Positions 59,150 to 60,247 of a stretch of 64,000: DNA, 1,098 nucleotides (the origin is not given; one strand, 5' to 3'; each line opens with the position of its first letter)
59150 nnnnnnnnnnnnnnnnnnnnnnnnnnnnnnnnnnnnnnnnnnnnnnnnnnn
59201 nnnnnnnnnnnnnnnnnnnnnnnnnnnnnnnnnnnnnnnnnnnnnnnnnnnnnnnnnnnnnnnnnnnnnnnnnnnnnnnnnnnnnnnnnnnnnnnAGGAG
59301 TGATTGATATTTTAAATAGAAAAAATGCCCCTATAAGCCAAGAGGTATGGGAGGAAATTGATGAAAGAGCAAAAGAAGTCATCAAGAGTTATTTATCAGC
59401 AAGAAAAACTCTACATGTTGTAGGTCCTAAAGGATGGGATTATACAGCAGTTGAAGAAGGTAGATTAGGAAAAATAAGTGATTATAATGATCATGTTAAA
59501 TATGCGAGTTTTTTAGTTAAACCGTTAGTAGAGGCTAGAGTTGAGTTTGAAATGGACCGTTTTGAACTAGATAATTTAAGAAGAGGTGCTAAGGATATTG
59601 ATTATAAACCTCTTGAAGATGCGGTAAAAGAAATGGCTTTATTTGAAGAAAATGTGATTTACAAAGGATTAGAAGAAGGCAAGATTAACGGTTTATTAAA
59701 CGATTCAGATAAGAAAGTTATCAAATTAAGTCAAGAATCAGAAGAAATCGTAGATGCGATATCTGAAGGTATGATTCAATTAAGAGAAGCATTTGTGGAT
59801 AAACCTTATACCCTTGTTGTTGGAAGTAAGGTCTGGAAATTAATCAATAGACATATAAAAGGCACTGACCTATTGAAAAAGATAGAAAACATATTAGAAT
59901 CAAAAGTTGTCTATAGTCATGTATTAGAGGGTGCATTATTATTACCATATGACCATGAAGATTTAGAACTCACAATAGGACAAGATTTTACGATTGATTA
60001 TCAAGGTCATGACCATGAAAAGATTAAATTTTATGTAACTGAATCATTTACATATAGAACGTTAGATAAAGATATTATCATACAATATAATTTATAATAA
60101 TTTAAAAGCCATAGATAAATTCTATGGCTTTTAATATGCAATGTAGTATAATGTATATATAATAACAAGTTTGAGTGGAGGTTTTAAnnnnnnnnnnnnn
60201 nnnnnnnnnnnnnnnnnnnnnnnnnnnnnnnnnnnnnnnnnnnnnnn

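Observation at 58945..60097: Encapsulin nanocompartment operon with EncFtn cargo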

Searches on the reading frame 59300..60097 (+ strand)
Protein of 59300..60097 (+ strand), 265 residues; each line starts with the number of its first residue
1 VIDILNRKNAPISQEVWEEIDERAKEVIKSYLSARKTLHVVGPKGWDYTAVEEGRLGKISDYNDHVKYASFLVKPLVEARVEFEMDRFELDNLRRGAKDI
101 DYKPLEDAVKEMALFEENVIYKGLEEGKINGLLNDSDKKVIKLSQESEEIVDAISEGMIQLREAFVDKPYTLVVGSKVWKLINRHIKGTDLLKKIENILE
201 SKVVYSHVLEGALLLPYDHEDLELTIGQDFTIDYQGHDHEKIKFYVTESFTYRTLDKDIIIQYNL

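Call 3: search_protein_families(library=pfam, proteins=[window:59300-60097:+], max_evalue=0.01)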
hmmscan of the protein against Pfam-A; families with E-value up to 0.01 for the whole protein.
window:59300-60097:+ (265 aa): 2 families
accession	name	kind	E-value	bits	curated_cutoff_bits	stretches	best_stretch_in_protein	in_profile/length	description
PF04454.18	Linocin_M18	-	2.5e-80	269.8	24.3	1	3-251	2-253/253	Encapsulating protein for peroxidase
PF09950.15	Major_capside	-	0.002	18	26.8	1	74-205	25-169/251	Major capsid protein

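Call 4: search_protein_families(library=ncbifam, proteins=[window:59300-60097:+], max_evalue=0.01)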
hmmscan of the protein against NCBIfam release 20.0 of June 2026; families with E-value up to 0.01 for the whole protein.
window:59300-60097:+ (265 aa): 2 families
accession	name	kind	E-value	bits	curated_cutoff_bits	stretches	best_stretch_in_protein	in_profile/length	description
NF041155.2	encap_f1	equivalog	2e-78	263.4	100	1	5-262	1-260/261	family 1 encapsulin nanocompartment shell protein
NF009595.0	PRK13037.1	equivalog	0.0031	17.1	396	1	58-154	118-213/226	superantigen-like protein SSL1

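Call 6: search_solved_structures(query=window:59300-60097:+, show_alignments=2)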
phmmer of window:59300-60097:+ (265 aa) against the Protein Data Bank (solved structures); distinct sequences matched with E-value up to 0.001: 34.
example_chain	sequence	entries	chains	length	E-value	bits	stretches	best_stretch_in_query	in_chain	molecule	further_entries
7lis_A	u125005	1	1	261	6.7e-48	166.7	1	3-261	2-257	Maritimacin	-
7lil_A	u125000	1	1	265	6.3e-47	163.5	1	3-261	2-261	Maritimacin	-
7lik_A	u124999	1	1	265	8.3e-47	163.1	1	3-261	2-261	Maritimacin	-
7lij_A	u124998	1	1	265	8.6e-47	163.1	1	3-261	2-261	Maritimacin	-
3dkt_A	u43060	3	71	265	9.7e-47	162.9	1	3-261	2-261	Maritimacin | Type 1 encapsulin shell protein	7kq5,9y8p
7k5w_A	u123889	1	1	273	1e-46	162.8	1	3-261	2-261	Maritimacin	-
7mu1_A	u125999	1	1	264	1.1e-46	162.7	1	3-261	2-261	Maritimacin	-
7lii_A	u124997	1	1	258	2.1e-45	158.5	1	3-261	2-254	Maritimacin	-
6wkv_A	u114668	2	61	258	2.9e-45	158.1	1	3-261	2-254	Encapsulin | Maritimacin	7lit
7lim_A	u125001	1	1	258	3.5e-45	157.8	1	3-261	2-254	Maritimacin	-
7odw_A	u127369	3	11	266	9.7e-43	149.8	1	2-258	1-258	Linocin_M18 bacteriocin protein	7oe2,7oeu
8u50_A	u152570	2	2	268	1.4e-41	146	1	5-261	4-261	Klebsiella pneumoniae family 1 encapsulin shell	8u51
7boj_A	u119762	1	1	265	3e-38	135.1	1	5-253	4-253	29 kDa antigen Cfp29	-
9e5e_A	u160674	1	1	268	3.2e-38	135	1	5-259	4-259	Bacteriocin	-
9fn9_A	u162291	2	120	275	3.3e-38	135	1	5-253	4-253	29 kDa antigen Cfp29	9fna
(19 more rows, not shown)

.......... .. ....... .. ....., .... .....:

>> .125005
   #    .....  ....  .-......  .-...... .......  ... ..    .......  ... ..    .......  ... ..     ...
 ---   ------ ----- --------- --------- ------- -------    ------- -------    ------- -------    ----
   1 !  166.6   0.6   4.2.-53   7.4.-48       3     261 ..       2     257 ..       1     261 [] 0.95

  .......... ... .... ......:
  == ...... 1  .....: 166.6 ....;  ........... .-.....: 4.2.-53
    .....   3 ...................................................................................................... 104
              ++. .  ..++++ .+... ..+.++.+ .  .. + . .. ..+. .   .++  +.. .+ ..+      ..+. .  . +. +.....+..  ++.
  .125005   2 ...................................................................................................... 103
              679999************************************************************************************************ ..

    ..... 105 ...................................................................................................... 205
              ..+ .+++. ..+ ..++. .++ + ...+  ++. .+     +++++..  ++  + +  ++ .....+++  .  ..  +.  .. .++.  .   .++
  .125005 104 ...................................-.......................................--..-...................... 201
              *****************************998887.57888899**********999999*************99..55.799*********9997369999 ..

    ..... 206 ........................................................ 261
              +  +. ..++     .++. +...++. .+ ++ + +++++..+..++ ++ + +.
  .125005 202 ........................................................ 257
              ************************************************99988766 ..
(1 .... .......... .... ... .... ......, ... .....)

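Call 9: find_encoding_contigs(protein=window:59300-60097:+, flank=10000, max_places=6)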
Protein window:59300-60097:+ (265 aa): no gene with exactly this product is on record in the collection.

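Call 10: find_related_loci(query=window:59300-60097:+, collection=genome_contigs, flank=4000)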
Query window:59300-60097:+ (265 aa) in genome_contigs; peptide patterns used: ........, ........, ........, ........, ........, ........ (x = any residue, [..] = any of these).
224 stretches matched a pattern; 4 encode a relative of the query (tblastn E <= 1e-3); 4 distinct loci.
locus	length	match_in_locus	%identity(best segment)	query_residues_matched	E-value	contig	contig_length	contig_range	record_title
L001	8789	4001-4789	57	2-265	3e-103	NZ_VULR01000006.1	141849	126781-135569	Anaerosalibacter bizertensis strain Med78-601-WT-4W-RMD-3 seq6, whole genome shotgun sequence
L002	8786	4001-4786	44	2-265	4e-71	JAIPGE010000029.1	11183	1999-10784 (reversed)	MAG: Candidatus Izimaplasma bacterium isolate Tobar14m-G22 Tobar14m-C3628, whole genome shotgun sequence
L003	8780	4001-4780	39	2-261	7e-60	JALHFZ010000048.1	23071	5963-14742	MAG: Synergistaceae bacterium isolate 3-JJ_aug_S1_079 scaffold_1732, whole genome shotgun sequence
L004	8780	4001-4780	38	2-261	1e-56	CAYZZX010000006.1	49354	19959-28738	MAG TPA_asm: uncultured Synergistaceae bacterium isolate binchicken_co59_710 genome assembly, contig: NODE_1017_length_4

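Call 21: find_homologous_proteins(query=window:59300-60097:+, max_evalue=1e-10)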
Query window:59300-60097:+ (265 aa): 412 proteins with E <= 1e-10 among 1399 candidates; the best 120 are listed.
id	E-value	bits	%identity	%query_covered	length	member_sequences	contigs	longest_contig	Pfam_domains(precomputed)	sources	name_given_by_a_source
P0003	1.0e-168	577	100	100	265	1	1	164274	PF04454.19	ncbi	-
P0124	1.3e-96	341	58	99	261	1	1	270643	PF04454.19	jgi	jgi:uncharacterized linocin/CFP29 family protein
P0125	6.4e-96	339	55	99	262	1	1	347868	PF04454.19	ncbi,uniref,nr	ncbi:family 1 encapsulin nanocompartment shell protein [Haloplasma contractile]|uniref:Type 1 encaps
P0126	1.8e-95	337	59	99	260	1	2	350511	PF04454.19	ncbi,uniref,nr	ncbi:family 1 encapsulin nanocompartment shell protein [Sporosalibacterium faouarense]|uniref:family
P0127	5.0e-95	336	57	98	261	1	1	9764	PF04454.19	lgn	-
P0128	6.7e-95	336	57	99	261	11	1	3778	PF04454.19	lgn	-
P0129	3.9e-94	333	59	99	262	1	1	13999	PF09950.16,PF04454.19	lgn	-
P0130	6.3e-93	329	55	99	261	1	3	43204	PF04454.19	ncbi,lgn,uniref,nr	ncbi:family 1 encapsulin nanocompartment shell protein [Clostridiisalibacter paucivorans]|uniref:fam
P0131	7.9e-92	325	56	99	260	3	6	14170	PF04454.19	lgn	-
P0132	8.0e-91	322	57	99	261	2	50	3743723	PF04454.19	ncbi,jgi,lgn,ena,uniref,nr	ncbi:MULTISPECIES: family 1 encapsulin nanocompartment shell protein [Tissierellales]|jgi:uncharacte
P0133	9.1e-91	322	58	99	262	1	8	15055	PF04454.19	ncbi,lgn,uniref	ncbi:MAG: family 1 encapsulin nanocompartment shell protein [Tissierella sp.]|uniref:family 1 encaps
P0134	1.1e-90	322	68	55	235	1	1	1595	PF04454.19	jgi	jgi:uncharacterized linocin/CFP29 family protein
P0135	2.9e-90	320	54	99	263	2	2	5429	PF04454.19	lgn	-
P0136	8.3e-90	319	54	100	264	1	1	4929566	PF04454.19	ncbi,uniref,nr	ncbi:Linocin_M18 bacteriocin protein [Alkaliphilus metalliredigens QYMF]|uniref:Type 1 encapsulin sh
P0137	1.1e-88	315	55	99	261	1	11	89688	PF04454.19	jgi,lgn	jgi:uncharacterized linocin/CFP29 family protein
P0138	2.3e-88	314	54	99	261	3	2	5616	PF04454.19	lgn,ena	-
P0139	2.8e-88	314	53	99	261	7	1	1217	PF04454.19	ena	-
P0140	3.2e-88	314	53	99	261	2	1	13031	PF04454.19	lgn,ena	-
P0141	3.9e-88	313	55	100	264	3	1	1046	PF04454.19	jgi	-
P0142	4.6e-88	313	52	99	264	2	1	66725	PF04454.19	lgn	-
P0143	6.6e-88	313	55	99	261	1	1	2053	PF04454.19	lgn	-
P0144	1.3e-87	312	55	99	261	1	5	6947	PF04454.19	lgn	-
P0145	1.3e-87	312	55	99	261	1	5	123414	PF04454.19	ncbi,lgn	-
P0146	1.8e-87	311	55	99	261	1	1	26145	PF04454.19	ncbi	-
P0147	2.0e-87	311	55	99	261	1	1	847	PF04454.19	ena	-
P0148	2.1e-87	311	53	100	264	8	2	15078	PF04454.19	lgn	-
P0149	2.8e-87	311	55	99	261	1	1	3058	PF04454.19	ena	-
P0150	3.6e-87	310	52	99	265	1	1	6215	PF04454.19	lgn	-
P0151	4.4e-87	310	56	98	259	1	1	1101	PF04454.19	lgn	-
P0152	5.1e-87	310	51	99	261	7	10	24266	PF04454.19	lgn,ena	-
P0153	6.2e-87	309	55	99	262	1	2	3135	PF04454.19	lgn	-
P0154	6.9e-87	309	53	99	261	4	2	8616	PF04454.19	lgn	-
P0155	7.5e-87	309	53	99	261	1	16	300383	PF04454.19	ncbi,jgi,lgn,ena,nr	ncbi:MAG: bacteriocin family protein [Tissierellia bacterium]|nr:bacteriocin family protein [Tissier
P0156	8.9e-87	309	55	98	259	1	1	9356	PF04454.19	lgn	-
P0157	9.8e-87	309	53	99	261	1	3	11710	PF04454.19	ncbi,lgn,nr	ncbi:MAG: bacteriocin family protein [Tissierellia bacterium]|nr:bacteriocin family protein [Tissier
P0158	9.8e-87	309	55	99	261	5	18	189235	PF04454.19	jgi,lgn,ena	jgi:uncharacterized linocin/CFP29 family protein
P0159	1.1e-86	309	53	95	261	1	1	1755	PF04454.19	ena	-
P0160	1.2e-86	309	52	99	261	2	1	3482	PF04454.19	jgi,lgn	-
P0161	1.7e-86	308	55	99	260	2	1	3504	PF04454.19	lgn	-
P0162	2.2e-86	308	53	99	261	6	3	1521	PF04454.19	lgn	-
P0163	2.4e-86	308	54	99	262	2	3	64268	PF04454.19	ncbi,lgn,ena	-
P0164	3.5e-86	307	54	98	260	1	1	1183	PF04454.19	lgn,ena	-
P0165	3.7e-86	307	52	99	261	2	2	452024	PF04454.19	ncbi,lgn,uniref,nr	ncbi:family 1 encapsulin nanocompartment shell protein [Schnuerera sp. xch1]|uniref:family 1 encapsu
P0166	4.2e-86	307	54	99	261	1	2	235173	PF04454.19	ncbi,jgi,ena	-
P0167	4.9e-86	306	53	99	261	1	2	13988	PF04454.19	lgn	-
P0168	5.1e-86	306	53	98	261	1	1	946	PF04454.19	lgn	-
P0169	1.0e-85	305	52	99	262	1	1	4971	PF04454.19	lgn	-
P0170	1.1e-85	305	53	99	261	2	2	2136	PF04454.19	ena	-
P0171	1.1e-85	305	53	99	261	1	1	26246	PF04454.19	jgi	-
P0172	1.1e-85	305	52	100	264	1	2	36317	PF04454.19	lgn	-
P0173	1.2e-85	305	53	97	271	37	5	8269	PF04454.19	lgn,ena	-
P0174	1.2e-85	305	52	100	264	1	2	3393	PF04454.19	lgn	-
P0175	1.3e-85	305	52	100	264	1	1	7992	PF04454.19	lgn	-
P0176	2.7e-85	304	71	73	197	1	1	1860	PF04454.19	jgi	-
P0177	2.9e-85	304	52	99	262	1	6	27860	PF04454.19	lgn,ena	-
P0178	3.2e-85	304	53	99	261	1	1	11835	PF04454.19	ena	-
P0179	3.4e-85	304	53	99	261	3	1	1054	PF04454.19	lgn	-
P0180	4.9e-85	303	55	97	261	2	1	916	PF04454.19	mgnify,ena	mgnify:CR=1 FL=1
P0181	5.2e-85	303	55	99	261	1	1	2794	PF04454.19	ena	-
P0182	6.0e-85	303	52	99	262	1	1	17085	PF04454.19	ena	-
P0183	1.0e-84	302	53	98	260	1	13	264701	PF04454.19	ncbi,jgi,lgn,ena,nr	ncbi:MAG: family 1 encapsulin nanocompartment shell protein [Gudongella sp.]|jgi:uncharacterized lin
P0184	1.2e-84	302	52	100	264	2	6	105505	PF04454.19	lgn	-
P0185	1.2e-84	302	51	100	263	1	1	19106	PF04454.19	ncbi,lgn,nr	ncbi:MAG: bacteriocin family protein [Clostridiaceae bacterium]|nr:bacteriocin family protein [Clost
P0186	1.3e-84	302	53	99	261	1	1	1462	PF04454.19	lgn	-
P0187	1.4e-84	302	54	99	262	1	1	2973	PF04454.19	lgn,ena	-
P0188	1.5e-84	302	54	98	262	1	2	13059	PF04454.19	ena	-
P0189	1.7e-84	301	52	99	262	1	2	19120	PF04454.19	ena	-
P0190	1.8e-84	301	53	99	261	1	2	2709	PF04454.19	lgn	-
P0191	1.8e-84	301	53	99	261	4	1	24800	PF04454.19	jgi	-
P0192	1.8e-84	301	52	99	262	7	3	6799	PF04454.19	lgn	-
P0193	2.2e-84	301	48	100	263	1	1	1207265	PF04454.19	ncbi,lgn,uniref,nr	ncbi:putative linocin/CFP29 family protein [Natranaerovirga hydrolytica]|uniref:Type 1 encapsulin sh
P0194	2.5e-84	301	53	99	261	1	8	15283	PF04454.19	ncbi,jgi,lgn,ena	jgi:uncharacterized linocin/CFP29 family protein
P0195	2.5e-84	301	53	99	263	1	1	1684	PF04454.19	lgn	-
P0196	2.9e-84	301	52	99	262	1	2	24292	PF04454.19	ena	-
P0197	4.3e-84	300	54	98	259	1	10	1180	PF04454.19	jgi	jgi:uncharacterized linocin/CFP29 family protein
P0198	5.1e-84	300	51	99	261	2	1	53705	PF04454.19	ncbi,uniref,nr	ncbi:bacteriocin family protein [Alkaliphilus serpentinus]|uniref:Type 1 encapsulin shell protein n=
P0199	7.4e-84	299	51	99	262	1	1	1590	PF04454.19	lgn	-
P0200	8.0e-84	299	53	99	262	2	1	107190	PF04454.19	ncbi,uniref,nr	ncbi:family 1 encapsulin nanocompartment shell protein [Tissierella creatinophila]|uniref:Type 1 enc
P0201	8.1e-84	299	53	99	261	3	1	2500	PF04454.19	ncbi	-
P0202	1.0e-83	299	52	99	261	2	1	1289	PF04454.19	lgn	-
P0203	1.0e-83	299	53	99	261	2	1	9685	PF04454.19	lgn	-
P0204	1.1e-83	299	52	100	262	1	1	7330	PF04454.19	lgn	-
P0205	1.1e-83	299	53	99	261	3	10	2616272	PF04454.19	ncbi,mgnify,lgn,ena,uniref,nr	ncbi:family 1 encapsulin nanocompartment shell protein [Clostridium sp. Cult1]|mgnify:CR=1 FL=1|unir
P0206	1.1e-83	299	54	99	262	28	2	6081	PF04454.19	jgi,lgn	jgi:uncharacterized linocin/CFP29 family protein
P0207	1.2e-83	299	51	100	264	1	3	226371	PF04454.19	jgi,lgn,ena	-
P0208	1.4e-83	298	51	100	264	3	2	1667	PF04454.19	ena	-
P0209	1.5e-83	298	51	98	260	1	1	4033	PF04454.19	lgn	-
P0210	1.6e-83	298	52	99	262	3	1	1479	PF04454.19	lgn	-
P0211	1.7e-83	298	50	100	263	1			PF04454.19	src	-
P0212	2.0e-83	298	52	99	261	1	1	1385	PF04454.19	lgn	-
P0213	2.1e-83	298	52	99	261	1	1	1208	PF04454.19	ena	-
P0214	2.5e-83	298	54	99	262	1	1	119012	PF04454.19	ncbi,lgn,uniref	ncbi:family 1 encapsulin nanocompartment shell protein [Tissierella praeacuta]|uniref:family 1 encap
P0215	2.5e-83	298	54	99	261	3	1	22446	PF04454.19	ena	-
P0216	2.7e-83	298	50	100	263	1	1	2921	PF04454.19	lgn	-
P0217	2.7e-83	298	50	99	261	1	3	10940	PF04454.19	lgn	-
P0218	3.1e-83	297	53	99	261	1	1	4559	PF04454.19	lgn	-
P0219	4.2e-83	297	50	100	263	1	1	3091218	PF04454.19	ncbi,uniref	ncbi:family 1 encapsulin nanocompartment shell protein [Proteinivorax tanatarense]|uniref:Type 1 enc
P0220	4.6e-83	297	50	99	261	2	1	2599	PF04454.19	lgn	-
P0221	5.2e-83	297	52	99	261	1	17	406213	PF04454.19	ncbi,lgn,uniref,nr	ncbi:family 1 encapsulin nanocompartment shell protein [Tepidimicrobium xylanilyticum]|uniref:Type 1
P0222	5.5e-83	296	52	99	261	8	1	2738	PF04454.19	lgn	-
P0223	5.9e-83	296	52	99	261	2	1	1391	PF04454.19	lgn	-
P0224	7.6e-83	296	53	99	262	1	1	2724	PF04454.19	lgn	-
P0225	8.3e-83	296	52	99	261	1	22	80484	PF04454.19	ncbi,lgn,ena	-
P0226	9.0e-83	296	54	99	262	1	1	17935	PF04454.19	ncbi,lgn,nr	nr:family 1 encapsulin nanocompartment shell protein [Tissierella sp.]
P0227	9.4e-83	296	53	99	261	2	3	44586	PF04454.19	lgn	-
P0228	1.4e-82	295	52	99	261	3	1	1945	PF04454.19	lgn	-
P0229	1.6e-82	295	51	98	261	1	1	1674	PF04454.19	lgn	-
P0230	2.1e-82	295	51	99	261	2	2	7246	PF04454.19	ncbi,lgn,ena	-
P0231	2.2e-82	295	52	99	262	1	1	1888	PF04454.19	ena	-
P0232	2.4e-82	294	52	99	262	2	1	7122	PF04454.19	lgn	-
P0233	2.5e-82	294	53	99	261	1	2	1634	PF04454.19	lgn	-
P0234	3.6e-82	294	52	99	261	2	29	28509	PF04454.19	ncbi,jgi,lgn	ncbi:MAG TPA: family 1 encapsulin nanocompartment shell protein [Tissierellaceae bacterium]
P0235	3.6e-82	294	48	100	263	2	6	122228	PF04454.19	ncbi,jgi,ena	-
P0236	3.7e-82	294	51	98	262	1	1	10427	PF04454.19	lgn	-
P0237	3.8e-82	294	51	100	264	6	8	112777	PF04454.19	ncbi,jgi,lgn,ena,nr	ncbi:MAG: Linocin bacteriocin protein [Defluviitaleaceae bacterium]|jgi:uncharacterized linocin/CFP2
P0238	3.9e-82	294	53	99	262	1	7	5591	PF04454.19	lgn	-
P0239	4.0e-82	294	52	99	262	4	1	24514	PF04454.19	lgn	-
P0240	4.2e-82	294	50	99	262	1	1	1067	PF04454.19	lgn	-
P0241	4.8e-82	293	52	99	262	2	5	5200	PF04454.19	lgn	-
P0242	5.1e-82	293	52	99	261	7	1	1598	PF04454.19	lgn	-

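Call 33: find_encoding_contigs(protein=P0125, flank=6000, max_places=3)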
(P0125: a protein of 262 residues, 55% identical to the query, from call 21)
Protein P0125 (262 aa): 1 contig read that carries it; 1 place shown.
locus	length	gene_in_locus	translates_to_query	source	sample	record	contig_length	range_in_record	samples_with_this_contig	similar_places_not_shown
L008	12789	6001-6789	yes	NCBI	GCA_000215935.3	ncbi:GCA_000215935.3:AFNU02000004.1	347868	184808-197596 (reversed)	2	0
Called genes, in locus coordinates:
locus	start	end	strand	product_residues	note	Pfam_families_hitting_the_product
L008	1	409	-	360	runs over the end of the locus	PF01381:HTH_3, PF12844:HTH_19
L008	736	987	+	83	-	-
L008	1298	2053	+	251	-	-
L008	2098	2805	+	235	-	PF02985:HEAT (faint), PF13646:HEAT_2 (weak)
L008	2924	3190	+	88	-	-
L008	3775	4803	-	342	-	PF02275:CBAH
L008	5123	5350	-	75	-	PF05656:DUF805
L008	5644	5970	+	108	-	PF22277:EncFtn-like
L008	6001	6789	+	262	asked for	PF04454:Linocin_M18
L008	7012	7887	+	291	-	PF02645:DegV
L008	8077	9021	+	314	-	PF01734:Patatin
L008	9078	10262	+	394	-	PF01053:Cys_Met_Meta_PP, PF06838:Met_gamma_lyase (faint), PF00266:Aminotran_5 (faint)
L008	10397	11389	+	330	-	PF01408:GFO_IDH_MocA, PF22725:GFO_IDH_MocA_C3, PF02894:GFO_IDH_MocA_C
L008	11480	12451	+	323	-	PF14249:Tocopherol_cycl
